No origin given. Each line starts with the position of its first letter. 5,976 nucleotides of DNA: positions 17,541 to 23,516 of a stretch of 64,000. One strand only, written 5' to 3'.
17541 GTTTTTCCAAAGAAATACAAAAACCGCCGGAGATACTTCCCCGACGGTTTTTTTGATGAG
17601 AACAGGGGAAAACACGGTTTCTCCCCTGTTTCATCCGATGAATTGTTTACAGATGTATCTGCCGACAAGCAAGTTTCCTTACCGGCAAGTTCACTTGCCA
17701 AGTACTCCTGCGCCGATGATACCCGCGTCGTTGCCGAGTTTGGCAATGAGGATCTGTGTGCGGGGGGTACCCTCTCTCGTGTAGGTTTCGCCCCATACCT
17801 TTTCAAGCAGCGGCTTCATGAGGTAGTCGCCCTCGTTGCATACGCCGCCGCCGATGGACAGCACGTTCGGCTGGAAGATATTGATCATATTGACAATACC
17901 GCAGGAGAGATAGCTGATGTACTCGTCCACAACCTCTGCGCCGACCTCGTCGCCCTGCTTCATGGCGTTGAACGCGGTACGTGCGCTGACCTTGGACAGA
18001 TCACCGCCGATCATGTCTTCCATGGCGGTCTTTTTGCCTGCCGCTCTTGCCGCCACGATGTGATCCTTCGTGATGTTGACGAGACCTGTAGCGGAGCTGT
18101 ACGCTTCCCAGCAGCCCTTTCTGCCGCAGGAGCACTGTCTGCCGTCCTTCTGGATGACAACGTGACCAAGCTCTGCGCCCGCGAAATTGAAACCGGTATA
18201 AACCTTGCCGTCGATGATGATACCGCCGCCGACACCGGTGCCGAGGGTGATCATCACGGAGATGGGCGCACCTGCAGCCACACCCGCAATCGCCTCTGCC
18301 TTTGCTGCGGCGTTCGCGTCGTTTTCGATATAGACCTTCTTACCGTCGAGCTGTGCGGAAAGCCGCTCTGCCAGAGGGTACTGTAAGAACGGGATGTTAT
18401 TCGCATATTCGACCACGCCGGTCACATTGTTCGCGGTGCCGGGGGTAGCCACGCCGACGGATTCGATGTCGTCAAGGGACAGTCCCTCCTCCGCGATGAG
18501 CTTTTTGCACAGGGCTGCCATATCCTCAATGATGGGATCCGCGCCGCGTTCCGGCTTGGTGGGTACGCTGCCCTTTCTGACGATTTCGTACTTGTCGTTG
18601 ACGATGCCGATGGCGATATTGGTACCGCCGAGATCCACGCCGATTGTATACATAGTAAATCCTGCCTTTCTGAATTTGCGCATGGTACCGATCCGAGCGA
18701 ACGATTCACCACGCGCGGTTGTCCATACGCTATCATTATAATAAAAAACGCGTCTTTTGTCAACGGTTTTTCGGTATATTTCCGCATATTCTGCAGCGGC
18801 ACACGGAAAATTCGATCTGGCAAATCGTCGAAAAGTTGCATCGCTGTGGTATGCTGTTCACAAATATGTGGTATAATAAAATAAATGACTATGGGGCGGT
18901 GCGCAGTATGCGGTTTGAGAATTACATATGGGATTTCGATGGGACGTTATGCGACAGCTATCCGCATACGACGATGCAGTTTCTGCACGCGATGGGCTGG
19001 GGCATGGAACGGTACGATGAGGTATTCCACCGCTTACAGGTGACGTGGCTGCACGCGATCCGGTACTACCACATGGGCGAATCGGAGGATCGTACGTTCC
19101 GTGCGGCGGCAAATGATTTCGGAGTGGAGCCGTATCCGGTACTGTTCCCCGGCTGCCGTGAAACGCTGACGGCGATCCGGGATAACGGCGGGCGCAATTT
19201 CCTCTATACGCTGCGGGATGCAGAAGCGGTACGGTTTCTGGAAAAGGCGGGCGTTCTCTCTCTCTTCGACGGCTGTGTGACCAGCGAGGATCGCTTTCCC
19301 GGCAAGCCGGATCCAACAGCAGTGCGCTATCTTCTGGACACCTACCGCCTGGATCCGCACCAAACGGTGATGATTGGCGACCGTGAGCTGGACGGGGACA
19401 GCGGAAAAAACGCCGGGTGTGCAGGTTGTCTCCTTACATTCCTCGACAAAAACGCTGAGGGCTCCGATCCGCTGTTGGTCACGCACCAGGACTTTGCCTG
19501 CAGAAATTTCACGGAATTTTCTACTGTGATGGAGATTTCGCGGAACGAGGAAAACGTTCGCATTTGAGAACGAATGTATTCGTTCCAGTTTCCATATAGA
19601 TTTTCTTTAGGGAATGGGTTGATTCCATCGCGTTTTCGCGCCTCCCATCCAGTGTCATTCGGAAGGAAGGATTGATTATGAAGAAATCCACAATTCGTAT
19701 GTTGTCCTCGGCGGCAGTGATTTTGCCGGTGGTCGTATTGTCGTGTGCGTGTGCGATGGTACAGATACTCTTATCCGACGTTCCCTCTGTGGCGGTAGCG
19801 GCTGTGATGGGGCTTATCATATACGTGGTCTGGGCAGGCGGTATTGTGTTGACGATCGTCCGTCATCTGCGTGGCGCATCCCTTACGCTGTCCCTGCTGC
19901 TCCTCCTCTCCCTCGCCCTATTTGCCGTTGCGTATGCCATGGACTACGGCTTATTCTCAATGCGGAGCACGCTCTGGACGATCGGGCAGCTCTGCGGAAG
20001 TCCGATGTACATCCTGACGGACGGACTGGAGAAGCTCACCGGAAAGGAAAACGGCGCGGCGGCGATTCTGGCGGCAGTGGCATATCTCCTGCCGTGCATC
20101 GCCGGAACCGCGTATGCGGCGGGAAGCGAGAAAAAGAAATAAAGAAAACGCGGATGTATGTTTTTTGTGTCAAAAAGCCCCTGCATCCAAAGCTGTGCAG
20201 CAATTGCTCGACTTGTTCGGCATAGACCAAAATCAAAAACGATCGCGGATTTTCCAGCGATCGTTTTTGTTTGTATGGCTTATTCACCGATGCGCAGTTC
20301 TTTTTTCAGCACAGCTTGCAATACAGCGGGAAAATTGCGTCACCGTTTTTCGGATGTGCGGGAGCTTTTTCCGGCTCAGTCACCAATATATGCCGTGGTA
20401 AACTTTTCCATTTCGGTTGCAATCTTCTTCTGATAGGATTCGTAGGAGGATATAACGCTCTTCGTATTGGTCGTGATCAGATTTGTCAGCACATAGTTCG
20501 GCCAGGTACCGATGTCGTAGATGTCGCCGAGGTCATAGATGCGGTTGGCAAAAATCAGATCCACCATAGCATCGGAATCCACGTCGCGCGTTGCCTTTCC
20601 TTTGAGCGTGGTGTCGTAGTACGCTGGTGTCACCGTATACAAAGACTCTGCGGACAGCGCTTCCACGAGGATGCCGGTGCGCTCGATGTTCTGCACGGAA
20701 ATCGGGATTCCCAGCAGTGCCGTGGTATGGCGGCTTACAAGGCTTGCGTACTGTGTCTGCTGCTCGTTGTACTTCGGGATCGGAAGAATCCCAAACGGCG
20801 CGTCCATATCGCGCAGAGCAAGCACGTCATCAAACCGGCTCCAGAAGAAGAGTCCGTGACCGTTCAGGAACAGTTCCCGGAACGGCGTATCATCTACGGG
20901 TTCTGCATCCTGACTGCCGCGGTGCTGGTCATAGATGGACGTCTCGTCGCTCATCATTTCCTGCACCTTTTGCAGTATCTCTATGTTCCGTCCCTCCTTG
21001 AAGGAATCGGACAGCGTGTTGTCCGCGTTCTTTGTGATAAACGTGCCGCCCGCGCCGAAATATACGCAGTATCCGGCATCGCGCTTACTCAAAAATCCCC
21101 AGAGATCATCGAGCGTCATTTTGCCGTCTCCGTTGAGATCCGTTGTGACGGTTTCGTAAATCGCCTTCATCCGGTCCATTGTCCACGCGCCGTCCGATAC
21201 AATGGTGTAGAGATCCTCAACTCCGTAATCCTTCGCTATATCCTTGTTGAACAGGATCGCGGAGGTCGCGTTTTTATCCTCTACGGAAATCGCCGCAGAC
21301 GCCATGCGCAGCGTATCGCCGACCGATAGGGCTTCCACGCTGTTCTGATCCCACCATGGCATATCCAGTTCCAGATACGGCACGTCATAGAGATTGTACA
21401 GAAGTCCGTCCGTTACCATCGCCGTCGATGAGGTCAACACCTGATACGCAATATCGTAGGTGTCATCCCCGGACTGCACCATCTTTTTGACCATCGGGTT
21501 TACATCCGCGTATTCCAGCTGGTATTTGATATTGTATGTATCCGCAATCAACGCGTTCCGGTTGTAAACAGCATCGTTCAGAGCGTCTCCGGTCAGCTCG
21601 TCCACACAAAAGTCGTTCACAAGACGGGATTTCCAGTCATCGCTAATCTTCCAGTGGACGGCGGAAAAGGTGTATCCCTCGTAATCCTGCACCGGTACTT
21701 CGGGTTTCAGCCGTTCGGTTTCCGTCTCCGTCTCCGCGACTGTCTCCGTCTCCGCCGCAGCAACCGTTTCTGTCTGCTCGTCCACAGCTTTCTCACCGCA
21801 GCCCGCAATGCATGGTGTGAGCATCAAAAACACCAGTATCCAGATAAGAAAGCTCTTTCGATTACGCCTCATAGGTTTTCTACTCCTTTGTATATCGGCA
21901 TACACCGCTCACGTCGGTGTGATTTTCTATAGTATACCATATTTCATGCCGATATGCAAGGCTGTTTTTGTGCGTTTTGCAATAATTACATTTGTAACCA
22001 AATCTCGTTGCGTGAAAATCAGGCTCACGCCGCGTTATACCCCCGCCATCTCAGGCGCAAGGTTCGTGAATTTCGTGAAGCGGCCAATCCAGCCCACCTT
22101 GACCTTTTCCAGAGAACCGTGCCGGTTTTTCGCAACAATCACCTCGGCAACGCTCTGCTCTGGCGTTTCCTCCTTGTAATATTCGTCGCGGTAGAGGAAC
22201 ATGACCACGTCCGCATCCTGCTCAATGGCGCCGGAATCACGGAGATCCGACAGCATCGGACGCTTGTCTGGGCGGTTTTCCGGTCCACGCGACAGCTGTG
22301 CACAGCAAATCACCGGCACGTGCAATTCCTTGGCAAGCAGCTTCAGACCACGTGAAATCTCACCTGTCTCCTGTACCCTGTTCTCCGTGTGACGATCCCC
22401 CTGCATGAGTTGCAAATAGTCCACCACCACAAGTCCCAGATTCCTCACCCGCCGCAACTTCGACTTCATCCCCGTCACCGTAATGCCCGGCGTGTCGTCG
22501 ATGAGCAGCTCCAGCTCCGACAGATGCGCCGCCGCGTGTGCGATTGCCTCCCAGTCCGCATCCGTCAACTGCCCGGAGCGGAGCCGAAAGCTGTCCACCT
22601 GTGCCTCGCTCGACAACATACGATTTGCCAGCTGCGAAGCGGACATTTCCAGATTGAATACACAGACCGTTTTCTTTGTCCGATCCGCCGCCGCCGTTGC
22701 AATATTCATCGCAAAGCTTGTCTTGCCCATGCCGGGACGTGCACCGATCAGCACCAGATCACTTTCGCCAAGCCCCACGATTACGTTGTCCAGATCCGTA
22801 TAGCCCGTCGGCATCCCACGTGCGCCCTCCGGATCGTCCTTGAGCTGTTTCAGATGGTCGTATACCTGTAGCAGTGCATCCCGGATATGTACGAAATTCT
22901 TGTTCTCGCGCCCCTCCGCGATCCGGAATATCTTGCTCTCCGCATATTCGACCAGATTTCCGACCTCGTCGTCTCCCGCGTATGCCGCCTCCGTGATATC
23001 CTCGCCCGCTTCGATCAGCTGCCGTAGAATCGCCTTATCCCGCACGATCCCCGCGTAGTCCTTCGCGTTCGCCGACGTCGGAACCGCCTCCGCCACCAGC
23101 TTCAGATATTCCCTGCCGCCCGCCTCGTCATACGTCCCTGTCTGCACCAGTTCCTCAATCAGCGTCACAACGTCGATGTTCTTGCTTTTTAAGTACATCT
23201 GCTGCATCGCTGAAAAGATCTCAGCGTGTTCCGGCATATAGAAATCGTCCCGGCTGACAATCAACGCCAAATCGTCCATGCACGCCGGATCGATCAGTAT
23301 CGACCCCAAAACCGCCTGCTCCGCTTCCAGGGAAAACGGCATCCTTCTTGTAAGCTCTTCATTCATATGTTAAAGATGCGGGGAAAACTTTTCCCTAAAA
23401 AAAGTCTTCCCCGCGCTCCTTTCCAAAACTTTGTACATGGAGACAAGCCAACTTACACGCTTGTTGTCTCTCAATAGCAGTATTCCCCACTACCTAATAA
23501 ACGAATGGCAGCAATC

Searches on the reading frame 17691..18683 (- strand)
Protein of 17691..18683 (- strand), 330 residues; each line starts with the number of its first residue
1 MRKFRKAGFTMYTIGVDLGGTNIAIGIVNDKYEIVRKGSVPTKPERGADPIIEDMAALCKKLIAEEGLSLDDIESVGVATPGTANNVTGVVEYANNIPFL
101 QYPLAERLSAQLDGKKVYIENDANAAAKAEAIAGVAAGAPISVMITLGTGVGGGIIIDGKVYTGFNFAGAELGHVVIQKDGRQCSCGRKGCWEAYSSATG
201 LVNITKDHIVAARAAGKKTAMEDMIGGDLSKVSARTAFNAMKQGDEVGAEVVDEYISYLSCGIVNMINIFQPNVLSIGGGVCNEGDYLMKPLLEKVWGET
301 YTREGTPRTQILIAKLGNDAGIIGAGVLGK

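Call 80: search_protein_families(library=pfam, proteins=[window:17691-18683:-], max_evalue=0.1)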
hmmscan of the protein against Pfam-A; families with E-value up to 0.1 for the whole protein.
window:17691-18683:- (330 aa): 5 families
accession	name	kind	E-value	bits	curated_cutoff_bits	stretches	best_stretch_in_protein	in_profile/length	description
PF00480.26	ROK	-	4e-60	204.2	22.9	1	13-328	1-290/294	ROK family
PF01869.26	BcrAD_BadFG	-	0.00081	19.4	31.5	1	14-90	1-79/271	BadF/BadG/BcrA/BcrD ATPase family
PF00370.27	FGGY_N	-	0.0015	18.6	28.8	1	12-82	1-79/245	FGGY family of carbohydrate kinases, N-terminal domain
PF05378.19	Hydant_A_N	-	0.0072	16.5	25.2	1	14-87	2-71/176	Hydantoinase/oxoprolinase N-terminal region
PF25688.1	P22_gp7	-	0.072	13.3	28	0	81-160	154-228/230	Bacteriophage P22 DNA ejection protein gp7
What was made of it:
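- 17691..18683 (-): ROK-family gene (regulator or sugar kinase). Its link to the cassette is only a hint. Pfam ROK 4e-60 (call 80).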

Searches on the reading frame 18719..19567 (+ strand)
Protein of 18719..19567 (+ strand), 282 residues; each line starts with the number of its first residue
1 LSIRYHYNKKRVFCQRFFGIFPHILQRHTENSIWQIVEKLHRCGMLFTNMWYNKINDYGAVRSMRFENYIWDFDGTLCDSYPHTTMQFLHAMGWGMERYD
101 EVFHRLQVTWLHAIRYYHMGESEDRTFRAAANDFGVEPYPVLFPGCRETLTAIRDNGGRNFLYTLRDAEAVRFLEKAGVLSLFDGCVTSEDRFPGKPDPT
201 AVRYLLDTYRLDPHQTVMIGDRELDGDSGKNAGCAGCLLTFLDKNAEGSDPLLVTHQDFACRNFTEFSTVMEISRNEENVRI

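Call 13: search_protein_families(library=pfam, proteins=[window:18719-19567:+], max_evalue=0.001)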
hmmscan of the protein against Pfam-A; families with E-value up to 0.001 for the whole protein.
window:18719-19567:+ (282 aa): 3 families
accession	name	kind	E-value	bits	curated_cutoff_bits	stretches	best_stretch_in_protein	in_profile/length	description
PF13419.12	HAD_2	-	1.1e-18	68.4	23.8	1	69-234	1-173/178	Haloacid dehalogenase-like hydrolase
PF00702.32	Hydrolase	-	4.9e-17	63.4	26.4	1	69-233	4-191/191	haloacid dehalogenase-like hydrolase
PF13242.12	Hydrolase_like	-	1e-09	38.6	22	1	195-239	3-48/75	HAD-hyrolase-like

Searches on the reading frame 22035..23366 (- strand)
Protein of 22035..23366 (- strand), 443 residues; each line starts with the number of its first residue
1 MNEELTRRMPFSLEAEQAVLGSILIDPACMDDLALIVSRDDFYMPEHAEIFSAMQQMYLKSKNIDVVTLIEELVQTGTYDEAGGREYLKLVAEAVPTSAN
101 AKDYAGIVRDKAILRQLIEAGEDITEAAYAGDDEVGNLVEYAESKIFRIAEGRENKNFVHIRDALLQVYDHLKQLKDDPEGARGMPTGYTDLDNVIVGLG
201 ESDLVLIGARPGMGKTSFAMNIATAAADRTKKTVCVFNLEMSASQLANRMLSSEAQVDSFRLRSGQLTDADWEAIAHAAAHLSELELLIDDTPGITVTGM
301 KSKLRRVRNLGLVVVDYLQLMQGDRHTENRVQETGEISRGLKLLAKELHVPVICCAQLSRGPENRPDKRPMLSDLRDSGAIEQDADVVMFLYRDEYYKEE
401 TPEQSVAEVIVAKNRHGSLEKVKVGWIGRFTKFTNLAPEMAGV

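Call 13: search_protein_families(library=pfam, proteins=[window:22035-23366:-], max_evalue=0.001)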
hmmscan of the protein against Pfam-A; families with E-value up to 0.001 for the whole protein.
window:22035-23366:- (443 aa): 5 families
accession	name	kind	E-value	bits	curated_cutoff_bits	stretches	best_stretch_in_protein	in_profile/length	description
PF03796.21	DnaB_C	-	3.8e-103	344.8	27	1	184-435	1-255/255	DnaB-like helicase C terminal domain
PF00772.26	DnaB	-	1.3e-33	115.5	23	1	9-110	2-103/103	DnaB-like helicase N terminal domain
PF13481.12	AAA_25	-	3.8e-12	46.7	27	1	195-358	25-190/195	AAA domain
PF06745.19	ATPase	-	0.00027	20.8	26.6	1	186-261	2-78/231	KaiC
PF00270.35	DEAD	-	0.00066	19.9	26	0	203-324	15-132/167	DEAD/DEAH box helicase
